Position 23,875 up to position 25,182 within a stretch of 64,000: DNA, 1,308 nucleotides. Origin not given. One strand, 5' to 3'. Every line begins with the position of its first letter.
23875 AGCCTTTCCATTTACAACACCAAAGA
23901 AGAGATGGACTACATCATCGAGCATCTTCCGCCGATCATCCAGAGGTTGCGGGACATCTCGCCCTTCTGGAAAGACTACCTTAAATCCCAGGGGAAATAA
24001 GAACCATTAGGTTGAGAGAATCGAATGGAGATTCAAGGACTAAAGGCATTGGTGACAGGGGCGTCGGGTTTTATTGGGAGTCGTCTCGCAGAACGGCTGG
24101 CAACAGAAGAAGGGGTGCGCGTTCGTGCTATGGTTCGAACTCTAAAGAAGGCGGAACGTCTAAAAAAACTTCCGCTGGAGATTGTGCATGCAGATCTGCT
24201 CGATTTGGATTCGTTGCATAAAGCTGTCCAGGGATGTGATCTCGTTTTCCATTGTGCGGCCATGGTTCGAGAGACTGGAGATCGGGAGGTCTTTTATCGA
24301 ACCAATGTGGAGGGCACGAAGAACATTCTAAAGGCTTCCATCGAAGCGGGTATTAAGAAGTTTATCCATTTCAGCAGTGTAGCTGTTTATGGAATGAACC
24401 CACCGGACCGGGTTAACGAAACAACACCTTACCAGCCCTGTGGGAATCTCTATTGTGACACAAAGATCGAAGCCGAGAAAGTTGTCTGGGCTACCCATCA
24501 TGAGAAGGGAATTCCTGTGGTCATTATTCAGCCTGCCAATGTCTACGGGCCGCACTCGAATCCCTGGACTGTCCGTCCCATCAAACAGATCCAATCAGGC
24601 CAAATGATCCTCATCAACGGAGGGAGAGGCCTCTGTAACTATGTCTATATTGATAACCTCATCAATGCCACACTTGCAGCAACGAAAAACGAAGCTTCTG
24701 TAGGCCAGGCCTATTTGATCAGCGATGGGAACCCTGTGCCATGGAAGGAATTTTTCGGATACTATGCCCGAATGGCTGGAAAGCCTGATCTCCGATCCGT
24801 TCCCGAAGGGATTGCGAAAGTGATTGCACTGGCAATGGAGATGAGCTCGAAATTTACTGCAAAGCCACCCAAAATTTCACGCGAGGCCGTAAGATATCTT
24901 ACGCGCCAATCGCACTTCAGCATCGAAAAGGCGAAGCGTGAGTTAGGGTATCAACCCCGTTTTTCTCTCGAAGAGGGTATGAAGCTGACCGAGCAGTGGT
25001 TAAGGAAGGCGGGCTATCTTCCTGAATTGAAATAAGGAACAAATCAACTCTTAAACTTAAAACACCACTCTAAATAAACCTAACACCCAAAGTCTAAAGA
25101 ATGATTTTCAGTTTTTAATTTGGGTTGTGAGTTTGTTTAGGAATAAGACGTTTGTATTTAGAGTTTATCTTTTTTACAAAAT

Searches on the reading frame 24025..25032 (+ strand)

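Call 26: search_protein_families(library=ncbifam, proteins=[window:24025-25032:+], max_evalue=1e-10)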
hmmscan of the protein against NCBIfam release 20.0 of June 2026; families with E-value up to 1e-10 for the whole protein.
window:24025-25032:+ (336 aa): 19 families
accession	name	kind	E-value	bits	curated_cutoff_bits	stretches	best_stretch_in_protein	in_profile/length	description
TIGR03466.1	HpnA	hypoth_equivalog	1.1e-55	188.9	367.65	1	7-332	2-327/327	hopanoid-associated sugar epimerase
NF042423.1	oxyalk_red_Shew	equivalog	1.1e-47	162.7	580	1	7-320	10-329/331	2-alkyl-3-oxoalkanoate reductase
NF042422.1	oxyalk_red_OleD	equivalog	1.8e-47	162.3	580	1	7-324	2-326/329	2-alkyl-3-oxoalkanoate reductase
NF052578.1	StrlDmthSdmBMthl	equivalog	2.4e-33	116.3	600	1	8-331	3-327/328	sterol demethylase protein SdmB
TIGR04180.1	EDH_00030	hypoth_equivalog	2.7e-33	115.3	475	1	9-233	2-238/297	NAD-dependent 4,6-dehydratase LegB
TIGR01181.1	dTDP_gluc_dehyt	equivalog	3.6e-26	92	365.1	1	8-328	2-313/321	dTDP-glucose 4,6-dehydratase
NF058621.1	DiazavRedAvaA7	equivalog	1.1e-21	77.8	400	1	7-266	2-263/304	3-diazoavenalumate denitrifying reductase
TIGR01746.1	Thioester-redct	subfamily_domain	4.1e-21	75.6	213.35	1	9-253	3-282/371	thioester reductase domain-containing protein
TIGR01179.1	galE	equivalog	3.2e-20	72.2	262.3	1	8-178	2-181/332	UDP-glucose 4-epimerase GalE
TIGR02197.1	heptose_epim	equivalog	6.2e-20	71.6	274.6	1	9-325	2-312/316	ADP-glyceromanno-heptose 6-epimerase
NF005539.0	PRK07201.1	equivalog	7.2e-20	71.3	549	1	9-307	4-329/657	SDR family oxidoreductase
NF043036.1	ErythonDh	equivalog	2.4e-16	59.9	325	1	7-141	2-148/321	D-erythronate dehydrogenase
NF041293.1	G6PDh_Azf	equivalog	1.1e-14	54.4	400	1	8-123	5-120/252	NAD-dependent glucose-6-phosphate dehydrogenase Azf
NF047837.1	UDPAcbARedWbcJ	equivalog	1.2e-13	50.7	500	1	7-225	2-189/372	UDP-2-acetamido-2,6-beta-L-arabino-hexul-4-ose reductase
NF007582.0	PRK10217.1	equivalog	2.7e-13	49.8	698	1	7-326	3-331/355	dTDP-glucose 4,6-dehydratase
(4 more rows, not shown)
